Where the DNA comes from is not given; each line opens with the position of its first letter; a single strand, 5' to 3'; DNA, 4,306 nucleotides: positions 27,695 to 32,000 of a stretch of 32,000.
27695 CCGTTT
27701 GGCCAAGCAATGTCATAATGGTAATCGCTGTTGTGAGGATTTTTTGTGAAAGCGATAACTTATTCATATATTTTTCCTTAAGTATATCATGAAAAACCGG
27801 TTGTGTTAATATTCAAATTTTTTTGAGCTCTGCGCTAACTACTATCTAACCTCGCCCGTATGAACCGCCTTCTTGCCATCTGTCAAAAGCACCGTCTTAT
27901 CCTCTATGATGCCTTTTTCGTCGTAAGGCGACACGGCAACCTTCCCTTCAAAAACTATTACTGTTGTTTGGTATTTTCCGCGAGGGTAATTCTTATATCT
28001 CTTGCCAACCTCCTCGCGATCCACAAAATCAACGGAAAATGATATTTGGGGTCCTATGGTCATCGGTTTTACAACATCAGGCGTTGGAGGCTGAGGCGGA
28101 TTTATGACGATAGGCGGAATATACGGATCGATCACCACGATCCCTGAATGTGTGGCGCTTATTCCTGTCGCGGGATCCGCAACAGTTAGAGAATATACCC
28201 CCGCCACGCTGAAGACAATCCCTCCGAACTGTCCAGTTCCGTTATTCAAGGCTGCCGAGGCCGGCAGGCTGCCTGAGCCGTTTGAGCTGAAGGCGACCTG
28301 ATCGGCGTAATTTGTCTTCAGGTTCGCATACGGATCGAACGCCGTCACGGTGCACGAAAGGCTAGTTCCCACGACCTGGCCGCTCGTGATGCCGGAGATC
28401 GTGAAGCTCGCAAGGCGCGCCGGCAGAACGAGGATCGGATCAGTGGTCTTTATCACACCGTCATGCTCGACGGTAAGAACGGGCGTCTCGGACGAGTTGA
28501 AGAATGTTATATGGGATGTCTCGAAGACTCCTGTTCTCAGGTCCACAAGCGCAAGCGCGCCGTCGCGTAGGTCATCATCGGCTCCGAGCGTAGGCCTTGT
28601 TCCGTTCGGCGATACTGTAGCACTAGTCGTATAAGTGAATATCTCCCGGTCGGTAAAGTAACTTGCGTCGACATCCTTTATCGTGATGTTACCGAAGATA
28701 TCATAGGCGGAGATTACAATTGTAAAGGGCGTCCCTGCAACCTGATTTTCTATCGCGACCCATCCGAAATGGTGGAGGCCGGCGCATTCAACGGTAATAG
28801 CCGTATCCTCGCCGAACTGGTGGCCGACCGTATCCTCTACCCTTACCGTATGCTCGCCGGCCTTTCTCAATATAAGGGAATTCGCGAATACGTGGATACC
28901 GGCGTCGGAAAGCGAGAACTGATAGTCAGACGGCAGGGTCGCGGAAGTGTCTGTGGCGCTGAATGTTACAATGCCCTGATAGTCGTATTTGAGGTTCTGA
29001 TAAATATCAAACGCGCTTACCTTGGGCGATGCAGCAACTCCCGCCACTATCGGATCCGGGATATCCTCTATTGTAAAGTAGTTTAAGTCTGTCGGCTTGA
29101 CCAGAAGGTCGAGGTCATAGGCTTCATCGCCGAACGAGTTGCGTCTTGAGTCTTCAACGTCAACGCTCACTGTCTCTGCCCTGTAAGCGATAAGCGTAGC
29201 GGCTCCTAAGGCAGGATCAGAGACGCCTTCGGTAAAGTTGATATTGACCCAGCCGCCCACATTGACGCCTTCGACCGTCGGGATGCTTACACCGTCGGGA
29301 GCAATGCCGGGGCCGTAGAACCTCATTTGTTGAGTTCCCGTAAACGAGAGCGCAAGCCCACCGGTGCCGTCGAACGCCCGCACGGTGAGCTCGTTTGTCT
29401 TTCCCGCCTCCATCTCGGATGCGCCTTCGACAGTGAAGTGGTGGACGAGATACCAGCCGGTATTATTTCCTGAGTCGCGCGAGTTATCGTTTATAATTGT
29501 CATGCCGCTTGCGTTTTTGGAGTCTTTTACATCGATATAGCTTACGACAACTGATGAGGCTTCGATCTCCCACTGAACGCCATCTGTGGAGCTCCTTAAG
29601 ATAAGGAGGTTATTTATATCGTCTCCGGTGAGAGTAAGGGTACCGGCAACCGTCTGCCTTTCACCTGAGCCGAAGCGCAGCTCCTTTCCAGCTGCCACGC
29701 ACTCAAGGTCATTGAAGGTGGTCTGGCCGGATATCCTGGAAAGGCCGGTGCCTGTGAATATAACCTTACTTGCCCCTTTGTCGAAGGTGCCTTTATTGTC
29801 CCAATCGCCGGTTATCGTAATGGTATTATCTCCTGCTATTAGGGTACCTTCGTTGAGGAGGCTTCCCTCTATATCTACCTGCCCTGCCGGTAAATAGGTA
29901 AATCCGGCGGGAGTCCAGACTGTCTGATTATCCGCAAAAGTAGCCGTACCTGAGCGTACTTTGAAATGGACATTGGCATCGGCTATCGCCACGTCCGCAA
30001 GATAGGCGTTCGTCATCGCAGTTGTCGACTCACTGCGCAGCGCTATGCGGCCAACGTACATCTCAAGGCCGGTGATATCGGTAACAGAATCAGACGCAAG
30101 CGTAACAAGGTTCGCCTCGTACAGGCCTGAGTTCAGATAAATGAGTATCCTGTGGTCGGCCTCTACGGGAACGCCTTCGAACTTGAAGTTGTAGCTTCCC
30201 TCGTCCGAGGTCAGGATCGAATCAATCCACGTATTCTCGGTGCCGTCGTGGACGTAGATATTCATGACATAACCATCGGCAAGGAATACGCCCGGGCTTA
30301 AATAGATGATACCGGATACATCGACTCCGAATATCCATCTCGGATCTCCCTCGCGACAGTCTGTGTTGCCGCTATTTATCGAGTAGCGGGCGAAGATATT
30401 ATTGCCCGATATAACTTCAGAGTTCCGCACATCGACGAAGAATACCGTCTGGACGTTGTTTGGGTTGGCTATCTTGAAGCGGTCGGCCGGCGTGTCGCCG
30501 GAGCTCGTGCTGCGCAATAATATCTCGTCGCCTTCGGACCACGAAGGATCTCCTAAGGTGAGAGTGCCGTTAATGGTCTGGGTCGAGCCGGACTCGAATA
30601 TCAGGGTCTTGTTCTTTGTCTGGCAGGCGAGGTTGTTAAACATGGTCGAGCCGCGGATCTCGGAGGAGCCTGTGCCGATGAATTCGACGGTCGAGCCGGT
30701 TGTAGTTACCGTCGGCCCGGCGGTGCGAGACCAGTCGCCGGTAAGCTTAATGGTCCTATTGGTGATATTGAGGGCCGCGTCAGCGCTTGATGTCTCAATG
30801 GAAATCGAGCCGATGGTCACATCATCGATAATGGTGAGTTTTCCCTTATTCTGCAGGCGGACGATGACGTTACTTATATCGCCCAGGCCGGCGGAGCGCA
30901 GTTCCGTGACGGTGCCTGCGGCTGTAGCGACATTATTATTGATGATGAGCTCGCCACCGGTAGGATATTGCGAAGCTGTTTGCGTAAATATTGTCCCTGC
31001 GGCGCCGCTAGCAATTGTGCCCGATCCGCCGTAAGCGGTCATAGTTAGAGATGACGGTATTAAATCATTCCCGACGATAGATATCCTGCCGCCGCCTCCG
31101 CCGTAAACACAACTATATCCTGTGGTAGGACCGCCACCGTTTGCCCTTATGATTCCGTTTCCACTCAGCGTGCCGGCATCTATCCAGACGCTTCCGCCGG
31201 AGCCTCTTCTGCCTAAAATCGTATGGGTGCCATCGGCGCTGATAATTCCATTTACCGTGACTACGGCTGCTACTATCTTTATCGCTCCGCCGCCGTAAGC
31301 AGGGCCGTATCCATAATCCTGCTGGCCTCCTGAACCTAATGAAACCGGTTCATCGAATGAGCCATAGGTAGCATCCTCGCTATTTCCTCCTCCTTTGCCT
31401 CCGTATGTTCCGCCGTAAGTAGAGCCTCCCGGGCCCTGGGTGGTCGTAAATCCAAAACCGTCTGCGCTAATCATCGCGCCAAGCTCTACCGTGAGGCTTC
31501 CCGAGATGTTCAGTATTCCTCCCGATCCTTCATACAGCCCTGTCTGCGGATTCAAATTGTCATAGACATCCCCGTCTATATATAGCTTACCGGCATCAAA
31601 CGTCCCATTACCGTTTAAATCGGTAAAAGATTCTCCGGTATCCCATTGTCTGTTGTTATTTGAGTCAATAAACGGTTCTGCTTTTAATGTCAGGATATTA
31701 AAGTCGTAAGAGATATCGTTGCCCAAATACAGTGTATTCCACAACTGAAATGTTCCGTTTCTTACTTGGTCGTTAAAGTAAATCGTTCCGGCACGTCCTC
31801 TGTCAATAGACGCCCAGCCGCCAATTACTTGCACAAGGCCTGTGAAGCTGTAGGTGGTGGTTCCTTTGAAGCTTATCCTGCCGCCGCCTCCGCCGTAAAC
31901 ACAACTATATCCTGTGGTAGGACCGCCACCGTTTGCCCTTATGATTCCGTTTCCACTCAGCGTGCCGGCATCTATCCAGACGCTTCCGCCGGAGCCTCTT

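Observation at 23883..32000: Two consecutive giant beta-helical surface-protein genes; one has a TPS domain but no TpsB partner, toxin end or immunity gene is in reach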

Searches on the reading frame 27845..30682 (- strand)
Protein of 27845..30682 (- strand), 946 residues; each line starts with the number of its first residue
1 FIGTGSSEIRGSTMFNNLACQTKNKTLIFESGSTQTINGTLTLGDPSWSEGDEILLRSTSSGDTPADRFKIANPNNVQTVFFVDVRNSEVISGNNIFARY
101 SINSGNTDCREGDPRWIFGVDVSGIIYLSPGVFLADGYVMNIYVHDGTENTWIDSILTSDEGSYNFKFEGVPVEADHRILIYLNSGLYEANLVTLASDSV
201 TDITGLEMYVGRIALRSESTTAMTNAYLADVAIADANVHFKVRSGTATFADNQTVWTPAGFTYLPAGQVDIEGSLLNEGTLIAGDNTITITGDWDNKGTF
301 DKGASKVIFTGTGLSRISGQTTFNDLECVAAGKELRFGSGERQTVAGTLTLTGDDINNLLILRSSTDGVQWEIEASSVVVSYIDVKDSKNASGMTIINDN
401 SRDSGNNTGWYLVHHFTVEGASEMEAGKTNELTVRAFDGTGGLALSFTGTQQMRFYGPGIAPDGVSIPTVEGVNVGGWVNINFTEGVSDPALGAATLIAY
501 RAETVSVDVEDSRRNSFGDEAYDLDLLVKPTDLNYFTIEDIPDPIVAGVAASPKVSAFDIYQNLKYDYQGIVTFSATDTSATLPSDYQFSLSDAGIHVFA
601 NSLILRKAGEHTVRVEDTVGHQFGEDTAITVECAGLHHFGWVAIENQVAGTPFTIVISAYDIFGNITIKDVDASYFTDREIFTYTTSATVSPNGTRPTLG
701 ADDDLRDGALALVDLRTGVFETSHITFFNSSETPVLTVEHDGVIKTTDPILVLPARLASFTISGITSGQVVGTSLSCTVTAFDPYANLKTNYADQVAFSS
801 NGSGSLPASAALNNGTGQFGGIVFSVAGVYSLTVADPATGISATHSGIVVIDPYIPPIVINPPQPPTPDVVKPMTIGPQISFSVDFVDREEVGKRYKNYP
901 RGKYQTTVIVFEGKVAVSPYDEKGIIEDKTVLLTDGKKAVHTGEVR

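Call 74: predict_structure(alignment_id=A5)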
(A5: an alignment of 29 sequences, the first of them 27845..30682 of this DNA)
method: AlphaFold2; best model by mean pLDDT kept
length: 946 residues; sequences in the alignment: 29
mean_pLDDT: 56.2   pTM: 0.40
mean pLDDT of the five models: 56.2, 53.6, 53.4, 52.6, 52.2
residues with pLDDT >= 90: 188; 70-90: 128; 50-70: 89; < 50: 541
segments of 3 or more residues with pLDDT < 50: 109-140, 148-163, 169-171, 184-192, 196-205, 207-214, 216-239, 242-246, 409-568, 619-760, 763-777, 779-796, 800-897
pLDDT, mean of each block of 10 residues (from residue 1): 90 94 94 93 90 91 84 86 87 64 64 33 31 39 52 41 50 58 49 48 47 46 40 43 51 71 89 88 94 93 94 95 96 96 96 95 96 94 93 74 72 42 44 40 36 40 32 35 35 29 32 35 37 28 24 27 39 81 81 67 68 60 34 38 37 43 41 34 27 29 29 27 34 33 28 35 42 40 39 46 42 35 39 42 38 28 36 34 34 50 78 88 86 92 80
secondary structure, 60 per line:
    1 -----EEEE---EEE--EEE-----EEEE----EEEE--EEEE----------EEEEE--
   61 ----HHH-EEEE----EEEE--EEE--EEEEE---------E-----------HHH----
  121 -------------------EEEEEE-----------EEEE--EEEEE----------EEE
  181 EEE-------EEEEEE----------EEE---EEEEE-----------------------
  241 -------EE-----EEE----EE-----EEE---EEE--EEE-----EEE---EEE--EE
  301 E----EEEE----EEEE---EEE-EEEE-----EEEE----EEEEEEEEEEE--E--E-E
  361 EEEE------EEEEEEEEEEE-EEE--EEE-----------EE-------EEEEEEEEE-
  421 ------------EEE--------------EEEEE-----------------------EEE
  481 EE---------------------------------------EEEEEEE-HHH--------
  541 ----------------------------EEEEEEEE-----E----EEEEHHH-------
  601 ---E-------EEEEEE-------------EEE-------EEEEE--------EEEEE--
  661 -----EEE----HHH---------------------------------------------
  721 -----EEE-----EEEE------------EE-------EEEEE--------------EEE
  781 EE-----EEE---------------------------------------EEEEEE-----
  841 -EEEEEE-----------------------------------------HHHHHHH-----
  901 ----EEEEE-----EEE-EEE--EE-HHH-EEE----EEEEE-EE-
elements in order (helices of 4 or more, strands of 3 or more residues): E6-9 E13-15 E18-20 E26-29 E34-37 E40-43 E54-58 E69-72 E77-80 E83-85 E88-92 E140-145 E157-160 E163-167 E178-183 E191-196 E207-209 E213-217 E255-257 E269-271 E275-277 E280-282 E288-290 E294-296 E299-301 E306-309 E314-317 E321-323 E325-328 E334-337 E342-352 E360-364 E371-381 E383-385 E388-390 E411-419 E433-435 E450-454 E478-482 E522-528 E569-576 E587-590 E612-617 E631-633 E641-645 E654-658 E666-668 E726-728 E734-737 E759-763 E778-782 E788-790 E830-835 E842-847 H889-895 E905-909 E915-917 E919-921 E931-933 E938-942
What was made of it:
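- Tried and rejected: The model of ORF A aa 440-1385 is confident only for the two modules, the intervening helix and the tail (call 74).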

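Call 78: fold_search(model_id=the predicted structure, library=pdb)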
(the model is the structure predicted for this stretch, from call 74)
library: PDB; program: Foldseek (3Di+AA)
matches with E <= 10: 56; with E <= 0.001: 0
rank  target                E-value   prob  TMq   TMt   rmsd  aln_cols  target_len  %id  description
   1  1qa3                  7.5e-02  0.11  0.09  0.14  23.5       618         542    8  TAILSPIKE PROTEIN, MUTANT A334I (released 2000-01-12)
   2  7v6m_A                2.6e-01  0.10  0.10  0.14  21.6       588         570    9  Crystal structure of lacto-N-biosidase TnX from Tynzenella nexilis, lacto-N-biose complex (released 2022-02-09)
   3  1tyu_A                4.1e-01  0.04  0.08  0.12  24.1       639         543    8  STRUCTURE OF TAILSPIKE-PROTEIN (released 1997-07-23)
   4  3h09_A                5.8e-01  0.05  0.09  0.09  23.8       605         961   10  The structure of Haemophilus influenzae IgA1 protease (released 2009-04-21)
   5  3syj                  7.1e-01  0.06  0.10  0.10  18.9       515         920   10  Crystal structure of the Haemophilus influenzae Hap adhesin (released 2011-08-24)
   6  7yq6_F                7.1e-01  0.03  0.09  0.10  25.0       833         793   10  human insulin receptor bound with A62 DNA aptamer (released 2022-11-09)
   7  1dab                  7.8e-01  0.06  0.10  0.16  20.9       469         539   11  The Structure of Bordetella Pertussis Virulence Factor P.69 Pertactin (released 1999-12-15)
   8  7jwf_B                9.1e-01  0.02  0.07  0.09  25.1       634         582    9  Crystal structure of PdGH110B D344N in complex with alpha-(1,3)-galactobiose (released 2020-11-04)
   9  9beu_B                9.5e-01  0.03  0.10  0.14  24.1       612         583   11  Structure of GH110B in complex with a lambda-carrageenan oligosaccharide (released 2025-08-27)
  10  5uyt_A                1.0e+00  0.04  0.07  0.14  21.7       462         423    9  Crystal structure of ice binding protein from an Antarctic bacterium Flavobacteriaceae (released 2017-10-25)
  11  3h09_B                1.0e+00  0.04  0.11  0.10  23.6       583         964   11  The structure of Haemophilus influenzae IgA1 protease (released 2009-04-21)
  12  9a7k_B                1.4e+00  0.03  0.06  0.10  17.0       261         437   10  Integrative model of SUFB-SUFD by crosslinking MS and deep learning (released 2024-09-18)
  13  2xc1_B                1.5e+00  0.06  0.12  0.17  23.6       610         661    9  Full-length Tailspike Protein Mutant Y108W of Bacteriophage P22 (released 2011-05-04)
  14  3b90_A                1.5e+00  0.04  0.07  0.20  14.7       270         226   10  Crystal Structure of the Catalytic Domain of Pectate Lyase PelI from Erwinia chrysanthemi (released 2008-04-29)
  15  2zu0_A                1.5e+00  0.02  0.07  0.11  17.7       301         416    9  Crystal structure of SufC-SufD complex involved in the iron-sulfur cluster biosynthesis (released 2009-03-10)
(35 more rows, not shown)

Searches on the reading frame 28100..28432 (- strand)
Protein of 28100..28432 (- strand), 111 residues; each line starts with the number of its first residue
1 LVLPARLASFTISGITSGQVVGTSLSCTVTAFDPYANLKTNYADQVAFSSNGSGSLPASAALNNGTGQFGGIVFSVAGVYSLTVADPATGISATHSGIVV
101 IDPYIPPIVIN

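Call 46: search_protein_families(library=pfam, proteins=[window:28100-28432:-], max_evalue=5)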
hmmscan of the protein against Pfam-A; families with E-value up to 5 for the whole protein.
window:28100-28432:- (111 aa): 1 family
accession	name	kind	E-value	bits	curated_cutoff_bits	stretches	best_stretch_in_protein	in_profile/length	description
PF05345.18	He_PIG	-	0.0022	18.9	24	1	35-95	24-89/96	Putative Ig domain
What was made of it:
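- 28115..29434 (-): Four tandem ~105-aa beta-rich repeats (aa ~856-1295). Ig-like is plausible but not confirmed. calls 46 (He_PIG E 0.002), 74 (pLDDT <50), 88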

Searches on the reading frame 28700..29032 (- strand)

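Call 46: search_protein_families(library=pfam, proteins=[window:28700-29032:-], max_evalue=5)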
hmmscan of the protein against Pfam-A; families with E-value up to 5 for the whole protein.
window:28700-29032:- (111 aa): 1 family
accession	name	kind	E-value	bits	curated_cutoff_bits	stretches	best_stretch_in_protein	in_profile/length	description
PF23951.1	DUF7282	-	0.1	13.2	27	1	70-108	6-44/112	Domain of unknown function (DUF7282)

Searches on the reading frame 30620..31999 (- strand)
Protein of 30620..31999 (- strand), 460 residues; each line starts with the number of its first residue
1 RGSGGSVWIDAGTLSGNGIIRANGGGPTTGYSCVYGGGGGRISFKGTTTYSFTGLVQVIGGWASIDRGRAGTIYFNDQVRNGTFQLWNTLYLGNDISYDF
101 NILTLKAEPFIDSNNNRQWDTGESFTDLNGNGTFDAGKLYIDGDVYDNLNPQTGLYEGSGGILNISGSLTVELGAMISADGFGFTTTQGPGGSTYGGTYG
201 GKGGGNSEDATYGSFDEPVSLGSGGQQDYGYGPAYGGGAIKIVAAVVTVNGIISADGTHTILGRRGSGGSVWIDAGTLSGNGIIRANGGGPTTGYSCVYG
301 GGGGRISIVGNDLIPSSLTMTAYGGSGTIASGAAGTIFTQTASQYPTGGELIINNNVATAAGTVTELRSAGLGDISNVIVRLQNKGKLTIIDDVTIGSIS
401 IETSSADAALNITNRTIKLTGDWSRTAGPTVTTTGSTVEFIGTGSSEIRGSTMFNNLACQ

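Call 79: predict_structure(alignment_id=A6)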
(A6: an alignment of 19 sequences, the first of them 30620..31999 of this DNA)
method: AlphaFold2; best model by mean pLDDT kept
length: 460 residues; sequences in the alignment: 19
mean_pLDDT: 78.3   pTM: 0.83
mean pLDDT of the five models: 78.3, 75.0, 74.1, 73.8, 70.8
residues with pLDDT >= 90: 153; 70-90: 190; 50-70: 79; < 50: 38
segments of 3 or more residues with pLDDT < 50: 117-135, 146-157
pLDDT, mean of each block of 10 residues (from residue 1): 83 87 75 69 84 77 68 77 70 67 75 48 34 53 51 44 83 89 72 55 48 71 70 80 93 89 78 94 92 74 91 91 87 91 87 88 80 85 94 94 94 96 93 96 90 92
secondary structure, 60 per line:
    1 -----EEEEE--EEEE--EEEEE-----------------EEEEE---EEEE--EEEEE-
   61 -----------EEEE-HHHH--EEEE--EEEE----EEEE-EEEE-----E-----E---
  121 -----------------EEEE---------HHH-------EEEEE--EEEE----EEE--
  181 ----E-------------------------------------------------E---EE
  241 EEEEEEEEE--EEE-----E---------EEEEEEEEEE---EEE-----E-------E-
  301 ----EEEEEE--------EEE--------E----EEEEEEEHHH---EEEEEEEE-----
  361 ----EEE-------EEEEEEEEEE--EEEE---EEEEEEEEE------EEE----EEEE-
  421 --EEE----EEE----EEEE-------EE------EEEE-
elements in order: E6-10 E13-16 E19-23 E41-45 E49-52 E55-59 E72-75 H77-80 E83-86 E89-92 E97-100 E102-105 E138-141 E161-165 E168-171 E176-178 E239-249 E252-254 E270-279 E283-285 E305-310 E319-321 E335-341 E348-355 E365-367 E375-384 E387-390 E394-402 E409-411 E416-419 E423-425 E430-432 E437-440 E456-459
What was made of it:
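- On TpsA exoprotein (type Vb secretion): The model of ORF A aa 1-460 is all-beta with short strands (pTM 0.83, call 79).
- Checked: They lie in a poorly modelled insert (call 79).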

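Call 83: fold_search(model_id=the predicted structure, library=pdb)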
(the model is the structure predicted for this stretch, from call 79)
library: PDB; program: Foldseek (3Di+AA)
matches with E <= 10: 57; with E <= 0.001: 0
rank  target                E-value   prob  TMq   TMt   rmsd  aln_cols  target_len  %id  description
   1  4wa0                  6.6e-02  0.28  0.20  0.25  25.0       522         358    9  The structure of a possible adhesin C-terminal domain from Caldicellulosiruptor kronotskyensis (released 2015-03-04)
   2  2odl                  1.1e-01  0.41  0.26  0.30  14.7       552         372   11  Crystal structure of the HMW1 secretion domain from Haemophilus influenzae (released 2007-08-21)
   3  3ak5_A                1.9e-01  0.05  0.14  0.09  16.6       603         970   13  Hemoglobin protease (Hbp) passenger missing domain-2 (released 2010-10-06)
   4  6n2b_A                3.0e-01  0.11  0.17  0.21  24.8       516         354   10  The Crystal Structure of Caldicellulosiruptor kristjanssonii Tapirin C-terminal domain (released 2018-12-19)
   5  3zpp                  3.7e-01  0.08  0.21  0.22  13.3       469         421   10  Structure of the Streptococcus pneumoniae surface protein and adhesin PfbA (released 2013-05-29)
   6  7jwf_B                3.7e-01  0.05  0.15  0.12  21.9       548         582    8  Crystal structure of PdGH110B D344N in complex with alpha-(1,3)-galactobiose (released 2020-11-04)
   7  3ak5_D                4.1e-01  0.03  0.14  0.09  17.6       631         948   10  Hemoglobin protease (Hbp) passenger missing domain-2 (released 2010-10-06)
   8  1wxr                  4.1e-01  0.03  0.14  0.09  18.3       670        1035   12  Crystal structure of Heme Binding protein, an autotransporter hemoglobine protease from pathogenic Escherichia coli (released 2005-03-01)
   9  3riq                  5.0e-01  0.06  0.20  0.18  16.0       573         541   11  Siphovirus 9NA tailspike receptor binding domain (released 2012-02-29)
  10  4q1q_A                1.0e+00  0.05  0.15  0.21  14.0       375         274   11  Crystal structure of TibC-catalyzed hyper-glycosylated TibA55-350 fragment (released 2014-09-17)
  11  9euw                  1.3e+00  0.01  0.09  0.03  27.0       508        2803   10  Lymphostatin, conformation 2 (composite structure) (released 2025-04-09)
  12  1tsp                  1.3e+00  0.03  0.20  0.17  15.9       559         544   11  CRYSTAL STRUCTURE OF P22 TAILSPIKE PROTEIN: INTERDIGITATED SUBUNITS IN A THERMOSTABLE TRIMER (released 1995-09-15)
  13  7muq_AM               1.4e+00  0.04  0.13  0.22  12.7       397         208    7  Reconstruction of the Legionella pneumophila Dot/Icm T4SS 3DVA Map 1 (released 2021-10-06)
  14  5mqp_C                1.5e+00  0.02  0.12  0.11  15.5       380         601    8  Glycoside hydrolase BT_1002 (released 2017-04-05)
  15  1qrc                  1.6e+00  0.03  0.18  0.16  16.1       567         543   11  TAILSPIKE PROTEIN, MUTANT W391A (released 2000-04-12)
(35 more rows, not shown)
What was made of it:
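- On TpsA exoprotein (type Vb secretion): Foldseek hits are all beta-helix adhesins or tailspikes but have E>=0.066 (calls 78, 83).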

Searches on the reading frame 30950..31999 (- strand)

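Call 46: search_protein_families(library=pfam, proteins=[window:30950-31999:-], max_evalue=5)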
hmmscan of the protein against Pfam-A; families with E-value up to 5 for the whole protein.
window:30950-31999:- (350 aa): 1 family
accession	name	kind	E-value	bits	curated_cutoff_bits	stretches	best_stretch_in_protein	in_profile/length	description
PF20009.4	GEVED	-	4.1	8.7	24.4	0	110-142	5-39/78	GEVED domain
